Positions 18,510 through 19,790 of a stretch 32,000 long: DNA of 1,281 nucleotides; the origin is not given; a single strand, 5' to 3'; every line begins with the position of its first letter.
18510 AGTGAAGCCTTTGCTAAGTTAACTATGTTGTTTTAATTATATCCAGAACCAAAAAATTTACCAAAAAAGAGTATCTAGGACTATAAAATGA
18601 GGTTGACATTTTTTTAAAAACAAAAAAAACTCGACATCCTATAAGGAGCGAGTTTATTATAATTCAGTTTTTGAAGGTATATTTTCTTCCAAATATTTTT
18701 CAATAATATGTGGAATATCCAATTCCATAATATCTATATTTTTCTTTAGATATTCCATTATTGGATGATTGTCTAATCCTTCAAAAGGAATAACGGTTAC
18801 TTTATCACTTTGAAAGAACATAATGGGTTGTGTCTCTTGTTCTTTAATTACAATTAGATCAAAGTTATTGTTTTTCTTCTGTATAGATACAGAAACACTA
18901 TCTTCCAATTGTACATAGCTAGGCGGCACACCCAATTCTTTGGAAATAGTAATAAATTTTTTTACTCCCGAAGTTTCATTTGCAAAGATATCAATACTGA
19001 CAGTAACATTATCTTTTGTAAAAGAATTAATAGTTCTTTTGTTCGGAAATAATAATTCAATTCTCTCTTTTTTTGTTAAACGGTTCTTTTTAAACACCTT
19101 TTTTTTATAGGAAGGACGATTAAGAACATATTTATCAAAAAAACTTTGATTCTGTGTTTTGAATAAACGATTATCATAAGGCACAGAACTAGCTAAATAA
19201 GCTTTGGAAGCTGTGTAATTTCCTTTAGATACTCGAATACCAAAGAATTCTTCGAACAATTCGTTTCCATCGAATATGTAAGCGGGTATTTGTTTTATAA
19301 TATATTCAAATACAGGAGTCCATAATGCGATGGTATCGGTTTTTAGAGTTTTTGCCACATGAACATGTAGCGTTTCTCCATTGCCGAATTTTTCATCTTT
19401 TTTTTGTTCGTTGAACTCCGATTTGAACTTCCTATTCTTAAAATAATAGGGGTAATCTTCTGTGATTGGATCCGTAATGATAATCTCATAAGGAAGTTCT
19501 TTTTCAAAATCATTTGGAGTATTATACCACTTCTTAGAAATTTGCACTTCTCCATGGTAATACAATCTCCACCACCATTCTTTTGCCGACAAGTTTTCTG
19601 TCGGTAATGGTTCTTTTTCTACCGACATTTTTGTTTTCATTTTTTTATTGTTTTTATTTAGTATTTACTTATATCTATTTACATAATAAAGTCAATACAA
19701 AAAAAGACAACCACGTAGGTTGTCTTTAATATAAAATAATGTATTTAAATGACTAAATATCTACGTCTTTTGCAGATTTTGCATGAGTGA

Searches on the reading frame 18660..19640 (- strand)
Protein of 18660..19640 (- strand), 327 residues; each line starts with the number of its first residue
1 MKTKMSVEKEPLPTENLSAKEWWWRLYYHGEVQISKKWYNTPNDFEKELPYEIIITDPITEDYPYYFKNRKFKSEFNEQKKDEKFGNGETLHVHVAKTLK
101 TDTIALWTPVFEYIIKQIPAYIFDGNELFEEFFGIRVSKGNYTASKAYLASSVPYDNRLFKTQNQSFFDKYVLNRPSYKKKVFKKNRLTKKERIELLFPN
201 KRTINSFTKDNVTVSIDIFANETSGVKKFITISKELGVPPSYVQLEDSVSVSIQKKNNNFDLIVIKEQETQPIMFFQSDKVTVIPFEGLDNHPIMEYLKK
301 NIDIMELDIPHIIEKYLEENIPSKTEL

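Call 41: search_protein_families(library=pfam, proteins=[window:18660-19640:-], max_evalue=0.001)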
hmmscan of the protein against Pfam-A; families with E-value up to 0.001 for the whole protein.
seq(327 aa): 0 families

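Call 63: find_encoding_contigs(protein=window:18660-19640:-, flank=10000, max_places=10)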
Protein window:18660-19640:- (327 aa): 3 contigs read that carry it; 3 places shown.
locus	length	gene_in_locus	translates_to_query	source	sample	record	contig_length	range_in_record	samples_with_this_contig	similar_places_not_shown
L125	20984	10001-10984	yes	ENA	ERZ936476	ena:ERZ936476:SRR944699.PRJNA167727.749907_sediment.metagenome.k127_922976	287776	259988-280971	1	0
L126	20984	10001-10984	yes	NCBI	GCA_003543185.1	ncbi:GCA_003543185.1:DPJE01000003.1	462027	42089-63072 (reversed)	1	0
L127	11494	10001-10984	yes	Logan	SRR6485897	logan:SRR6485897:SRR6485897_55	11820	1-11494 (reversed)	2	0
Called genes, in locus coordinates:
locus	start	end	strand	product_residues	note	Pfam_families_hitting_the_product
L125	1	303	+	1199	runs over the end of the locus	-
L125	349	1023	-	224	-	PF00849:PseudoU_synth_2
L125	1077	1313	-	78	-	-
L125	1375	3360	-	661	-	PF00009:GTP_EFTU, PF01926:MMR_HSR1 (weak), PF00679:EFG_C, PF06421:LepA_C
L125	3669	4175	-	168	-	-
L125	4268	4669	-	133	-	-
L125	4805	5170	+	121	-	-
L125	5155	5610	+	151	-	-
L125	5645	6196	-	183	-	PF14520:HHH_5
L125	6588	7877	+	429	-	PF00140:Sigma70_r1_2, PF04542:Sigma70_r2, PF04539:Sigma70_r3, PF04545:Sigma70_r4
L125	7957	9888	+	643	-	PF02518:HATPase_c, PF00204:DNA_gyraseB, PF01751:Toprim, PF00986:DNA_gyraseB_C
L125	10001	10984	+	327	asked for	-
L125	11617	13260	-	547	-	PF00749:tRNA-synt_1c, PF19269:Anticodon_2 (weak)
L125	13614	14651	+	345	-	PF08529:NusA_N, PF13184:KH_NusA_1st, PF26594:KH_NusA_2nd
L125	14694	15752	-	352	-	PF09992:NAGPA (faint)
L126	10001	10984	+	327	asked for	-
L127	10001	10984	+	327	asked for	-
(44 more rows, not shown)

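Call 65: find_homologous_proteins(query=window:18660-19640:-, max_evalue=0.00001)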
Query window:18660-19640:- (327 aa): 4 proteins with E <= 0.00001 among 1095 candidates.
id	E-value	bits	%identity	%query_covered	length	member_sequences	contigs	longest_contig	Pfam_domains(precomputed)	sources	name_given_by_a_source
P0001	1.9e-214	729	100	100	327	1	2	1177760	-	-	-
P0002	6.6e-190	648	90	97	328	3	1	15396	-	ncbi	-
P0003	1.2e-146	506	69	100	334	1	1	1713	-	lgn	-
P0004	6.6e-79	283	43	99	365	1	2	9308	-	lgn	-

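Call 66: find_encoding_contigs(protein=P0002, flank=10000, max_places=5)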
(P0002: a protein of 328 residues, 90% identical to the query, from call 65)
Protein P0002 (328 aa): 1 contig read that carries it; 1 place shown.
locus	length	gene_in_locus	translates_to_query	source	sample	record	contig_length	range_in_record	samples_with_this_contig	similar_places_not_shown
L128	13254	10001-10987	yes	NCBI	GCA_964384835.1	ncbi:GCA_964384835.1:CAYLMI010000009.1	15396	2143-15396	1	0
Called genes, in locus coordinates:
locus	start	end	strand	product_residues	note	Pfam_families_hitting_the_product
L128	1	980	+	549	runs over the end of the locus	-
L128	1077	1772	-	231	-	PF00849:PseudoU_synth_2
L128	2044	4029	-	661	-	PF00009:GTP_EFTU, PF01926:MMR_HSR1 (weak), PF00679:EFG_C, PF06421:LepA_C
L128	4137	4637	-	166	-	-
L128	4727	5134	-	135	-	-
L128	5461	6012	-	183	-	PF14520:HHH_5 (weak)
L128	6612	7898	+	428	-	PF00140:Sigma70_r1_2, PF04542:Sigma70_r2, PF04539:Sigma70_r3, PF04545:Sigma70_r4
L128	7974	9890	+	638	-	PF02518:HATPase_c, PF00204:DNA_gyraseB, PF01751:Toprim, PF00986:DNA_gyraseB_C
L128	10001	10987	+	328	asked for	-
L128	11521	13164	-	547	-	PF00749:tRNA-synt_1c, PF19269:Anticodon_2 (weak)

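Call 67: find_encoding_contigs(protein=P0004, flank=10000, max_places=5)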
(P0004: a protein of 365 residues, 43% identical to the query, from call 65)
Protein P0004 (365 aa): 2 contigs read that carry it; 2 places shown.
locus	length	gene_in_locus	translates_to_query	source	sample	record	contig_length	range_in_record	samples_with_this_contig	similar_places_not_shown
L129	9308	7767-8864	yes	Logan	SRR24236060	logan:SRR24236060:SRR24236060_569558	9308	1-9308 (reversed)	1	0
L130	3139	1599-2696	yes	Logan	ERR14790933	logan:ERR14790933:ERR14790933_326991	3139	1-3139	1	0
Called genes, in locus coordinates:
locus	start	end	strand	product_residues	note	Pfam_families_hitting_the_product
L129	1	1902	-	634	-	?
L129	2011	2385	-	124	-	-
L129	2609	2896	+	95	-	-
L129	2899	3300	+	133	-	-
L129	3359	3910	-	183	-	PF00633:HHH (faint), PF14520:HHH_5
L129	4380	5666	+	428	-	PF00140:Sigma70_r1_2, PF04542:Sigma70_r2, PF04539:Sigma70_r3, PF04545:Sigma70_r4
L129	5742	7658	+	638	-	PF02518:HATPase_c, PF00204:DNA_gyraseB, PF01751:Toprim, PF00986:DNA_gyraseB_C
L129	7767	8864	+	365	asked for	-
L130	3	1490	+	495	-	?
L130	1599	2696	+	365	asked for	-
